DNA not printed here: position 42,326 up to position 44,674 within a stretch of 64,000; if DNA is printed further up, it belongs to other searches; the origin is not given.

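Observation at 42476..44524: Asparagine-synthetase-like amidotransferase fused to a Dph6-type diphthine-ammonia ligase domain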

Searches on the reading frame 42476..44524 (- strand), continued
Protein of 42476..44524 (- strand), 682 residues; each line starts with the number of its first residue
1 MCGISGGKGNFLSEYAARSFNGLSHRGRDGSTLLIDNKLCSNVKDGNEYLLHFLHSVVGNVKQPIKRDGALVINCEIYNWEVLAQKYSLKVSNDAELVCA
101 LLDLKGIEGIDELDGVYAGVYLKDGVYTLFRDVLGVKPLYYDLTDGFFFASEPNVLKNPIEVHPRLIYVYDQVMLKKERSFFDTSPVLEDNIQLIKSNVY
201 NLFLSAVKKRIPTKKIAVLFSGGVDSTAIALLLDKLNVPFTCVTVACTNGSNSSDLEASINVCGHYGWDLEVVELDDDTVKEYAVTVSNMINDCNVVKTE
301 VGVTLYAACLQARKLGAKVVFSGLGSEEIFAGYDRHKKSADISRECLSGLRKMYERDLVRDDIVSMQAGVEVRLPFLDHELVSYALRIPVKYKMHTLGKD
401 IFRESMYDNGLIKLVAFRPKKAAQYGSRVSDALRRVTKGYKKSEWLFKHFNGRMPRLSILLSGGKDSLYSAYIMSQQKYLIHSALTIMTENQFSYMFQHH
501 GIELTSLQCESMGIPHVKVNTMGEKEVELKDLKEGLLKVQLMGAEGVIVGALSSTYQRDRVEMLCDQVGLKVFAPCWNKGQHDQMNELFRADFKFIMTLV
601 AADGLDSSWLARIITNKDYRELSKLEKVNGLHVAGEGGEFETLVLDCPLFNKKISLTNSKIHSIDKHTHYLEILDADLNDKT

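Call 79: find_homologous_proteins(query=L079:10001-11470:+, max_evalue=1e-20)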
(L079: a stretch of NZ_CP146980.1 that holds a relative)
Query L079:10001-11470:+ (490 aa): 1668 proteins with E <= 1e-20 among 8000 candidates; the best 120 are listed.
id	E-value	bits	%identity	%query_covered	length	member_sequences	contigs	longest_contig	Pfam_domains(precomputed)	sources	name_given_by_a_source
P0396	0.0e+0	1117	100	100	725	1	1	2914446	PF00733.28,PF28410.1,PF24167.2,PF01902.25,PF13522.12,PF13537.12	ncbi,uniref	ncbi:diphthine--ammonia ligase [Methanolobus sp. ZRKC2]|uniref:diphthine--ammonia ligase n=1 Tax=Met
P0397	5.3e-286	967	86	100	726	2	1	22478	PF00733.28,PF28410.1,PF24167.2,PF01902.25,PF13522.12,PF13537.12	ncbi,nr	ncbi:MAG: diphthine--ammonia ligase [Methanolobus sp.]|nr:diphthine--ammonia ligase [Methanolobus sp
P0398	1.4e-281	952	85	100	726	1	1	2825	PF00733.28,PF28410.1,PF24167.2,PF01902.25,PF13522.12,PF13537.12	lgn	-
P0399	3.3e-280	948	84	100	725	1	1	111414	PF00733.28,PF28410.1,PF24167.2,PF01902.25,PF13522.12,PF02540.24,PF13537.12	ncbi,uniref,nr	ncbi:diphthine--ammonia ligase [Methanolobus halotolerans]|uniref:TIGR00289 family protein n=1 Tax=M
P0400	2.8e-277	938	82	100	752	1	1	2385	PF00733.28,PF28410.1,PF24167.2,PF01902.25,PF13522.12,PF13537.12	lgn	-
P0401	3.8e-262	888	77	100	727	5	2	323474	PF00733.28,PF28410.1,PF24167.2,PF01902.25,PF13522.12,PF13537.12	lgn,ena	-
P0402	3.1e-259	879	78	100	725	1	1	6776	PF00733.28,PF28410.1,PF24167.2,PF01902.25,PF13522.12,PF13537.12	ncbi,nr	ncbi:MAG: TIGR00289 family protein [Methanosarcinaceae archaeon]|nr:TIGR00289 family protein [Methan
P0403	9.9e-238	808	70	100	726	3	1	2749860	PF00733.28,PF28410.1,PF24167.2,PF01902.25,PF13522.12,PF02540.24,PF13537.12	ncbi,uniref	ncbi:diphthine--ammonia ligase [Methanolobus sp. ZRKC3]|uniref:diphthine--ammonia ligase n=1 Tax=Met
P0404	2.8e-237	806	73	100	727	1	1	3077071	PF00733.28,PF28410.1,PF24167.2,PF01902.25,PF13522.12,PF13537.12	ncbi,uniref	ncbi:diphthine--ammonia ligase [Methanolobus sp. ZRKC4]|uniref:diphthine--ammonia ligase n=1 Tax=Met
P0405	3.7e-235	799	71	100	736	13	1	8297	PF00733.28,PF28410.1,PF24167.2,PF01902.25,PF13522.12,PF13537.12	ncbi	-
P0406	1.5e-234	797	69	100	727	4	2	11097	PF00733.28,PF28410.1,PF24167.2,PF01902.25,PF13522.12,PF02540.24,PF13537.12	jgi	-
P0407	5.8e-232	789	69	100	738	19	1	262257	PF00733.28,PF28410.1,PF24167.2,PF01902.25,PF13522.12,PF13537.12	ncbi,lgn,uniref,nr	ncbi:diphthine--ammonia ligase [Methanolobus chelungpuianus]|uniref:ATP-binding protein n=1 Tax=Meth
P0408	1.8e-231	787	69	100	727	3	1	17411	PF00733.28,PF28410.1,PF24167.2,PF01902.25,PF13522.12,PF13537.12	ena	-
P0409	2.5e-230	783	71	100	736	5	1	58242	PF00733.28,PF28410.1,PF24167.2,PF01902.25,PF13522.12,PF13537.12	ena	-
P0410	5.0e-223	759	67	100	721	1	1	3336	PF00733.28,PF28410.1,PF24167.2,PF01902.25,PF13522.12,PF13537.12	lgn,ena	-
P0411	9.1e-222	755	67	100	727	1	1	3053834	PF00733.28,PF28410.1,PF24167.2,PF01902.25,PF13522.12,PF13537.12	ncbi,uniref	ncbi:diphthine--ammonia ligase [Methanolobus sp. ZRKC5]|uniref:diphthine--ammonia ligase n=1 Tax=Met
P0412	1.1e-221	755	68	100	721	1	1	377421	PF00733.28,PF28410.1,PF24167.2,PF01902.25,PF13522.12,PF13537.12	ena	-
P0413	1.9e-221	754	68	100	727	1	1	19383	PF00733.28,PF28410.1,PF24167.2,PF01902.25,PF13522.12,PF13537.12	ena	-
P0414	6.6e-221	752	67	100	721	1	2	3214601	PF00733.28,PF28410.1,PF24167.2,PF01902.25,PF13522.12,PF13537.12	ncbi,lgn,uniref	ncbi:diphthine--ammonia ligase [Methanolobus sp. WCC1]|uniref:diphthine--ammonia ligase n=1 Tax=uncl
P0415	7.1e-221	752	67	100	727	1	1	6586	PF00733.28,PF28410.1,PF24167.2,PF01902.25,PF13522.12,PF13537.12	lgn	-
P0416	8.7e-221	752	67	100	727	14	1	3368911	PF00733.28,PF28410.1,PF24167.2,PF01902.25,PF13522.12,PF13537.12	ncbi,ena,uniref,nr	ncbi:diphthine--ammonia ligase [uncultured Methanolobus sp.]|uniref:diphthine--ammonia ligase n=1 Ta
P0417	9.4e-221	752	68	100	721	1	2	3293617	PF00733.28,PF28410.1,PF24167.2,PF01902.25,PF13522.12,PF13537.12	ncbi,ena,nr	nr:diphthine--ammonia ligase [uncultured Methanolobus sp.]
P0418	1.1e-220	751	67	100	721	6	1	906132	PF00733.28,PF28410.1,PF24167.2,PF01902.25,PF13522.12,PF13537.12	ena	-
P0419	1.5e-220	751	67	100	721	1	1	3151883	PF00733.28,PF28410.1,PF24167.2,PF01902.25,PF13522.12,PF13537.12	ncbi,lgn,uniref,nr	ncbi:metal-binding-domain/4Fe-4S-binding-domain containing ABC transporter, ATP-binding protein [Met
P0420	1.9e-220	751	67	100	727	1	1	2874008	PF00733.28,PF28410.1,PF24167.2,PF01902.25,PF13522.12,PF13537.12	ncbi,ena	-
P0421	3.0e-220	750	67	100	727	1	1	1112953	PF00733.28,PF28410.1,PF24167.2,PF01902.25,PF13522.12,PF13537.12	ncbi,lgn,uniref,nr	ncbi:diphthine--ammonia ligase [Methanolobus profundi]|uniref:Asparagine synthase (Glutamine-hydroly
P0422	4.7e-220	749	67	100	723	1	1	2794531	PF00733.28,PF28410.1,PF24167.2,PF01902.25,PF13522.12,PF13537.12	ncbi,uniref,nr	ncbi:diphthine--ammonia ligase [Methanolobus sediminis]|uniref:Diphthine--ammonia ligase n=1 Tax=Met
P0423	2.0e-219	747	67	100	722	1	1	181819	PF00733.28,PF28410.1,PF24167.2,PF01902.25,PF13522.12,PF13537.12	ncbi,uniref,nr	ncbi:diphthine--ammonia ligase [Methanolobus vulcani]|uniref:Diphthine--ammonia ligase n=1 Tax=Metha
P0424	4.8e-219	746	67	100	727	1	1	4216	PF00733.28,PF28410.1,PF24167.2,PF01902.25,PF13522.12,PF13537.12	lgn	-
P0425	9.7e-219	745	66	100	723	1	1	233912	PF00733.28,PF28410.1,PF24167.2,PF01902.25,PF13522.12,PF13537.12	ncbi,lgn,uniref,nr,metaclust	ncbi:asparagine synthase (glutamine-hydrolysing) [Methanolobus vulcani]|uniref:Asparagine synthase (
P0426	3.1e-218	743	66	100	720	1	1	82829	PF00733.28,PF28410.1,PF24167.2,PF01902.25,PF13522.12,PF13537.12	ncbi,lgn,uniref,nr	ncbi:diphthine--ammonia ligase [Methanolobus bombayensis]|uniref:diphthine--ammonia ligase n=1 Tax=M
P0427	4.1e-218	743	66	100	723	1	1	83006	PF00733.28,PF28410.1,PF24167.2,PF01902.25,PF13522.12,PF13537.12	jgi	jgi:asparagine synthase (glutamine-hydrolysing)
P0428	2.9e-217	740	66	100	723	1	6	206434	PF00733.28,PF28410.1,PF24167.2,PF01902.25,PF13522.12,PF13537.12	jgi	jgi:asparagine synthase (glutamine-hydrolysing)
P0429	1.1e-216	738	66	100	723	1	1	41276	PF00733.28,PF28410.1,PF24167.2,PF01902.25,PF13522.12,PF13537.12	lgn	-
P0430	1.3e-216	738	67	100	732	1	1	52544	PF00733.28,PF28410.1,PF24167.2,PF01902.25,PF13522.12,PF13537.12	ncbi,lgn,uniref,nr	ncbi:diphthine--ammonia ligase [Methanolobus psychrotolerans]|uniref:diphthine--ammonia ligase n=1 T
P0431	1.3e-216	738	67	100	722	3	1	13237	PF00733.28,PF28410.1,PF24167.2,PF01902.25,PF13522.12,PF13537.12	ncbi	-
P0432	1.4e-216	738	67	100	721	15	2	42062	PF00733.28,PF28410.1,PF24167.2,PF01902.25,PF13522.12,PF13537.12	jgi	jgi:asparagine synthase (glutamine-hydrolysing)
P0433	1.7e-216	738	65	100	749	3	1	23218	PF00733.28,PF28410.1,PF24167.2,PF01902.25,PF13522.12,PF13537.12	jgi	jgi:asparagine synthase (glutamine-hydrolysing)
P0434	4.5e-216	736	66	100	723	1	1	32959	PF00733.28,PF28410.1,PF24167.2,PF01902.25,PF13522.12,PF13537.12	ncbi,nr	ncbi:MAG: diphthine-ammonia ligase [Methanolobus sp.]|nr:diphthine-ammonia ligase [Methanolobus sp.]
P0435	1.1e-215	735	66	100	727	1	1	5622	PF00733.28,PF28410.1,PF24167.2,PF01902.25,PF13522.12,PF13537.12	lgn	-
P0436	3.7e-215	733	66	100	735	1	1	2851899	PF00733.28,PF28410.1,PF24167.2,PF01902.25,PF13522.12,PF13537.12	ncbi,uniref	ncbi:diphthine--ammonia ligase [Methanolobus sp. WCC4]|uniref:diphthine--ammonia ligase n=1 Tax=Meth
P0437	1.9e-211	721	64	100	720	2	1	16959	PF00733.28,PF28410.1,PF24167.2,PF03054.23,PF01902.25,PF13522.12,PF13537.12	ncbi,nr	ncbi:MAG: diphthine--ammonia ligase [Methanosarcinaceae archaeon]|nr:diphthine--ammonia ligase [Meth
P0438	5.2e-211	720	65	100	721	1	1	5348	PF00733.28,PF28410.1,PF24167.2,PF01902.25,PF13522.12,PF13537.12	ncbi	-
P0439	3.8e-209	713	62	100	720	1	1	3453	PF00733.28,PF28410.1,PF24167.2,PF03054.23,PF01902.25,PF13522.12,PF13537.12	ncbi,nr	ncbi:MAG: diphthine--ammonia ligase [Methanosarcinaceae archaeon]|nr:diphthine--ammonia ligase [Meth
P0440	6.0e-207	706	63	100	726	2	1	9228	PF00733.28,PF28410.1,PF01902.25,PF13522.12,PF13537.12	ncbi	-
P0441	7.4e-206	703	64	100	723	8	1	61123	PF00733.28,PF28410.1,PF24167.2,PF01902.25,PF13522.12,PF13537.12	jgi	jgi:asparagine synthase (glutamine-hydrolysing)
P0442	2.5e-204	698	62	100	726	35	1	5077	PF00733.28,PF28410.1,PF24167.2,PF01902.25,PF13522.12,PF13537.12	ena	-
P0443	7.2e-203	693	63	100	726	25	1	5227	PF00733.28,PF28410.1,PF24167.2,PF01902.25,PF13522.12,PF13537.12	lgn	-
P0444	9.0e-202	689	62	100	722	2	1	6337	PF00733.28,PF28410.1,PF24167.2,PF01902.25,PF13522.12,PF13537.12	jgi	-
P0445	1.2e-201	689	61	100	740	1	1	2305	PF00733.28,PF28410.1,PF24167.2,PF01902.25,PF13522.12,PF13537.12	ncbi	-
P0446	3.6e-201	687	62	100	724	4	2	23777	PF00733.28,PF28410.1,PF24167.2,PF01902.25,PF13522.12,PF13537.12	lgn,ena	-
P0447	1.4e-200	685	71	86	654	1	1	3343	PF00733.28,PF28410.1,PF24167.2,PF01902.25,PF13522.12,PF13537.12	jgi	jgi:asparagine synthase (glutamine-hydrolysing)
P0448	3.8e-200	684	62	100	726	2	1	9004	PF00733.28,PF28410.1,PF24167.2,PF01902.25,PF13522.12,PF13537.12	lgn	-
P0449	7.4e-199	680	61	100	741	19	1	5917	PF00733.28,PF28410.1,PF24167.2,PF01902.25,PF13522.12,PF13537.12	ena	-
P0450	3.4e-198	677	61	100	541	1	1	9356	PF00733.28,PF24167.2,PF01902.25,PF13522.12,PF13537.12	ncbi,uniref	ncbi:asparagine synthetase B, partial [Methanomethylovorans sp. PtaU1.Bin093]|uniref:asparagine synt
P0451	1.5e-197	675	61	100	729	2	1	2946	PF00733.28,PF28410.1,PF24167.2,PF01902.25,PF13522.12,PF13537.12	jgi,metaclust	metaclust:\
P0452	4.3e-196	670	60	100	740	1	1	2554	PF00733.28,PF28410.1,PF24167.2,PF01902.25,PF13522.12,PF13537.12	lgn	-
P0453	2.9e-195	668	60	100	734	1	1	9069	PF00733.28,PF28410.1,PF24167.2,PF01902.25,PF13522.12,PF13537.12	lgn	-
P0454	3.6e-195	667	61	100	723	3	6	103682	PF00733.28,PF28410.1,PF24167.2,PF01902.25,PF13522.12,PF13537.12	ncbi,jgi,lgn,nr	ncbi:MAG: TIGR00289 family protein [Methanomethylovorans sp.]|jgi:asparagine synthase (glutamine-hyd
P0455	6.5e-193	660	60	100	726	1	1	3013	PF00733.28,PF28410.1,PF24167.2,PF01902.25,PF13522.12,PF13537.12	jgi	-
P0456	2.1e-192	658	59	100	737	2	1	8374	PF00733.28,PF28410.1,PF24167.2,PF01902.25,PF13522.12,PF13537.12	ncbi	ncbi:MAG: diphthine--ammonia ligase [Methanosarcinaceae archaeon]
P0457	6.1e-190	650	58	100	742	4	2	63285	PF00733.28,PF28410.1,PF24167.2,PF01902.25,PF13522.12,PF13537.12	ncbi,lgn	ncbi:MAG: diphthine--ammonia ligase [Methanosarcinaceae archaeon]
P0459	1.9e-189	649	58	100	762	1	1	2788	PF00733.28,PF28410.1,PF24167.2,PF01902.25,PF13522.12,PF13537.12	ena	-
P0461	1.5e-188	646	58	100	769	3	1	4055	PF00733.28,PF28410.1,PF24167.2,PF01902.25,PF13522.12,PF13537.12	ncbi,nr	ncbi:MAG: diphthine--ammonia ligase [Methanosarcinaceae archaeon]|nr:diphthine--ammonia ligase [Meth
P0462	1.3e-186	639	59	100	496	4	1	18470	PF00733.28,PF13537.12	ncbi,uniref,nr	ncbi:asparagine synthetase B [Methanohalobium sp.]|uniref:asparagine synthetase B family protein n=1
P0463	4.0e-184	631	59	100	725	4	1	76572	PF00733.28,PF28410.1,PF01902.25,PF13537.12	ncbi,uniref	ncbi:MAG: diphthine--ammonia ligase [Methanomethylovorans sp.]|uniref:diphthine--ammonia ligase n=1 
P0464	1.2e-183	629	58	100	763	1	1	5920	PF00733.28,PF28410.1,PF24167.2,PF01902.25,PF13522.12,PF13537.12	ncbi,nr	ncbi:MAG: diphthine--ammonia ligase [Methanosarcinaceae archaeon]|nr:diphthine--ammonia ligase [Meth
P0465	5.9e-177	607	56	100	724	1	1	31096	PF00733.28,PF28410.1,PF01902.25,PF13522.12,PF13537.12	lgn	-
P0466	2.0e-175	602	54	100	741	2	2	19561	PF00733.28,PF28410.1,PF24167.2,PF01902.25,PF13522.12,PF13537.12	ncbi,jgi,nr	ncbi:MAG TPA: diphthine--ammonia ligase [Methanosarcinaceae archaeon]|nr:diphthine--ammonia ligase [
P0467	1.4e-165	570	54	100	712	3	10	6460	PF00733.28,PF28410.1,PF24167.2,PF01902.25,PF13522.12,PF13537.12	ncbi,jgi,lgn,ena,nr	ncbi:MAG: diphthine--ammonia ligase [Methanosarcinaceae archaeon]|jgi:asparagine synthase (glutamine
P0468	1.3e-161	557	51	100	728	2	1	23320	PF00733.28,PF28410.1,PF24167.2,PF01902.25,PF13537.12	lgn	-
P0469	1.6e-158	547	53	100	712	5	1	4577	PF00733.28,PF28410.1,PF01902.25,PF13537.12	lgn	-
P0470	1.3e-157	544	52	100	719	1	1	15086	PF00733.28,PF28410.1,PF24167.2,PF01902.25,PF13522.12,PF13537.12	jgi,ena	-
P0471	2.6e-157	543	51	100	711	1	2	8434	PF00733.28,PF28410.1,PF24167.2,PF03054.23,PF01902.25,PF13522.12,PF02540.24,PF13537.12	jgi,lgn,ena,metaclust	metaclust:\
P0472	8.4e-156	538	51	100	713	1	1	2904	PF00733.28,PF28410.1,PF24167.2,PF06508.20,PF01902.25,PF13522.12,PF13537.12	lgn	-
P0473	1.1e-155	537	50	100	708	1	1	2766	PF00733.28,PF28410.1,PF24167.2,PF01902.25,PF13522.12,PF13537.12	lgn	-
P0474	1.5e-154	533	51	100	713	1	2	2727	PF00733.28,PF28410.1,PF06508.20,PF02568.21,PF01902.25,PF13522.12,PF13537.12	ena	-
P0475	3.2e-154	532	53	100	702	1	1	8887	PF00733.28,PF28410.1,PF24167.2,PF01902.25,PF13522.12,PF13537.12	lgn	-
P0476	3.6e-154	532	51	100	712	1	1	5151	PF00733.28,PF28410.1,PF24167.2,PF01902.25,PF13522.12,PF13537.12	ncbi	-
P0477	4.2e-154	532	51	100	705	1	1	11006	PF00733.28,PF28410.1,PF24167.2,PF03054.23,PF01902.25,PF13522.12,PF13537.12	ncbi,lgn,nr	ncbi:MAG: diphthine--ammonia ligase [Nanoarchaeota archaeon]|nr:diphthine--ammonia ligase [Nanoarcha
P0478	5.2e-154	532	50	100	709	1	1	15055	PF00733.28,PF28410.1,PF01902.25,PF13522.12,PF02540.24,PF13537.12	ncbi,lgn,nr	ncbi:TIGR00289 family protein [Candidatus Woesearchaeota archaeon]|nr:TIGR00289 family protein [Cand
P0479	2.1e-153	530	49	100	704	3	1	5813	PF00733.28,PF28410.1,PF24167.2,PF01902.25,PF13522.12,PF13537.12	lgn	-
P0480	7.2e-153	528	50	100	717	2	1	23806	PF00733.28,PF28410.1,PF24167.2,PF01902.25,PF13522.12,PF13537.12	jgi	jgi:diphthine-ammonia ligase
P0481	1.8e-152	527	50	100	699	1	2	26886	PF00733.28,PF28410.1,PF24167.2,PF03054.23,PF06508.20,PF01902.25,PF13522.12,PF13537.12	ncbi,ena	-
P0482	1.8e-152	527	51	92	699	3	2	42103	PF00733.28,PF28410.1,PF01902.25,PF13522.12,PF13537.12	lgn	-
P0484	5.2e-152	525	50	100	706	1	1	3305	PF00733.28,PF28410.1,PF24167.2,PF03054.23,PF06508.20,PF01902.25,PF13522.12,PF02540.24,PF13537.12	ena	-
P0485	7.4e-152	525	50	100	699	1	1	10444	PF00733.28,PF28410.1,PF24167.2,PF03054.23,PF06508.20,PF01902.25,PF13522.12,PF02540.24,PF13537.12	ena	-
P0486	9.7e-152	524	50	100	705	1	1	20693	PF00733.28,PF28410.1,PF24167.2,PF06508.20,PF01902.25,PF13522.12,PF13537.12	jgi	-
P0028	3.4e-151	522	51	100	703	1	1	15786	PF00733.28,PF28410.1,PF24167.2,PF03054.23,PF06508.20,PF01902.25,PF13522.12,PF13537.12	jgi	-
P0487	7.6e-151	521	51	100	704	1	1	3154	PF00733.28,PF28410.1,PF24167.2,PF03054.23,PF01902.25,PF13522.12,PF13537.12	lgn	-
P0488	8.1e-151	521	51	100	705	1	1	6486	PF00733.28,PF28410.1,PF24167.2,PF03054.23,PF01902.25,PF13522.12,PF13537.12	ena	-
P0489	1.0e-150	521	51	97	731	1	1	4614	PF00733.28,PF28410.1,PF24167.2,PF01902.25,PF13522.12,PF13537.12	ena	-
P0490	1.2e-150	521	51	96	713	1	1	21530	PF00733.28,PF28410.1,PF24167.2,PF01902.25,PF13522.12,PF13537.12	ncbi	-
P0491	6.4e-150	518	52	100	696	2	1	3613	PF00733.28,PF28410.1,PF24167.2,PF03054.23,PF06508.20,PF01902.25,PF13522.12,PF13537.12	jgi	jgi:asparagine synthase (glutamine-hydrolysing)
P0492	8.2e-150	518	50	100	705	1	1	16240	PF00733.28,PF28410.1,PF24167.2,PF03054.23,PF06508.20,PF01902.25,PF13522.12,PF02540.24,PF13537.12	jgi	jgi:asparagine synthase (glutamine-hydrolysing)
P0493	8.6e-150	518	52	100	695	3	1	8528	PF00733.28,PF28410.1,PF24167.2,PF01902.25,PF13522.12,PF13537.12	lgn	-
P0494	1.1e-149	517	50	100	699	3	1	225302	PF00733.28,PF28410.1,PF24167.2,PF03054.23,PF06508.20,PF01902.25,PF13522.12,PF13537.12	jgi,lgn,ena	-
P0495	1.3e-149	517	48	100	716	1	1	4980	PF00733.28,PF28410.1,PF24167.2,PF01902.25,PF13522.12,PF13537.12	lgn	-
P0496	2.9e-149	516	50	100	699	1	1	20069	PF00733.28,PF28410.1,PF24167.2,PF03054.23,PF06508.20,PF01902.25,PF13522.12,PF13537.12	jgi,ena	-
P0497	6.7e-149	515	52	100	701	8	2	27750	PF00733.28,PF28410.1,PF24167.2,PF01902.25,PF13522.12,PF13537.12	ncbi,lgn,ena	-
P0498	2.5e-148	513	49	100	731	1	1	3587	PF00733.28,PF28410.1,PF24167.2,PF06508.20,PF01902.25,PF13522.12,PF13537.12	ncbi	-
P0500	4.2e-148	512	50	100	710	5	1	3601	PF00733.28,PF28410.1,PF24167.2,PF06508.20,PF01902.25,PF13522.12,PF13537.12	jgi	-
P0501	4.6e-148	512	50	100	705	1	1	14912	PF00733.28,PF28410.1,PF24167.2,PF03054.23,PF06508.20,PF01902.25,PF13522.12,PF13537.12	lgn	-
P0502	4.7e-148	512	51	100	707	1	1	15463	PF00733.28,PF28410.1,PF24167.2,PF03054.23,PF06508.20,PF01902.25,PF13522.12,PF02540.24,PF13537.12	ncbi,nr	ncbi:diphthine--ammonia ligase [Candidatus Woesearchaeota archaeon]|nr:diphthine--ammonia ligase [Ca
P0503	4.9e-148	512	48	100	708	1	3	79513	PF00733.28,PF28410.1,PF24167.2,PF03054.23,PF06508.20,PF01902.25,PF13522.12,PF13537.12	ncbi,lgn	-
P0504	5.8e-148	512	52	100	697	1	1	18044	PF00733.28,PF28410.1,PF24167.2,PF03054.23,PF01902.25,PF13522.12,PF13537.12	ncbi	ncbi:MAG: diphthine--ammonia ligase [Nanoarchaeota archaeon]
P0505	1.0e-147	511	52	100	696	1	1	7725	PF00733.28,PF28410.1,PF24167.2,PF01902.25,PF13522.12,PF13537.12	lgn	-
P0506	1.1e-147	511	48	100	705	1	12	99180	PF00733.28,PF28410.1,PF24167.2,PF03054.23,PF01902.25,PF13522.12,PF13537.12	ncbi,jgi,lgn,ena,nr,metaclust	ncbi:MAG: ATP-binding protein [archaeon GW2011_AR3]|nr:MAG: ATP-binding protein [archaeon GW2011_AR3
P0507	2.2e-147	510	51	100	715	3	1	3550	PF00733.28,PF28410.1,PF24167.2,PF01902.25,PF13522.12,PF13537.12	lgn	-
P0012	2.7e-147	510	48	100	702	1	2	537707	PF00733.28,PF28410.1,PF24167.2,PF03054.23,PF06508.20,PF01902.25,PF13522.12,PF13537.12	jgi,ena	jgi:diphthine-ammonia ligase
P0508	3.9e-147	509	50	100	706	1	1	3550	PF00733.28,PF28410.1,PF24167.2,PF06508.20,PF01902.25,PF13522.12,PF13537.12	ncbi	-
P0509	5.7e-147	508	51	100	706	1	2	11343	PF00733.28,PF28410.1,PF24167.2,PF01902.25,PF13522.12,PF02540.24,PF13537.12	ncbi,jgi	jgi:asparagine synthase (glutamine-hydrolysing)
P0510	6.7e-147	508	50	100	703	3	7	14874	PF00733.28,PF28410.1,PF24167.2,PF06508.20,PF01902.25,PF13522.12,PF13537.12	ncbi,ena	-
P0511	8.0e-147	508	51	100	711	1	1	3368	PF00733.28,PF28410.1,PF24167.2,PF03054.23,PF06508.20,PF01902.25,PF13522.12,PF13537.12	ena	-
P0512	1.2e-146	507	51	100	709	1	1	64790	PF00733.28,PF28410.1,PF24167.2,PF03054.23,PF01902.25,PF13522.12,PF13537.12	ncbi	ncbi:MAG: diphthine--ammonia ligase [Candidatus Woesearchaeota archaeon]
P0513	1.2e-146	507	47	100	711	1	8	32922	PF00733.28,PF28410.1,PF24167.2,PF01902.25,PF13522.12,PF13537.12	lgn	-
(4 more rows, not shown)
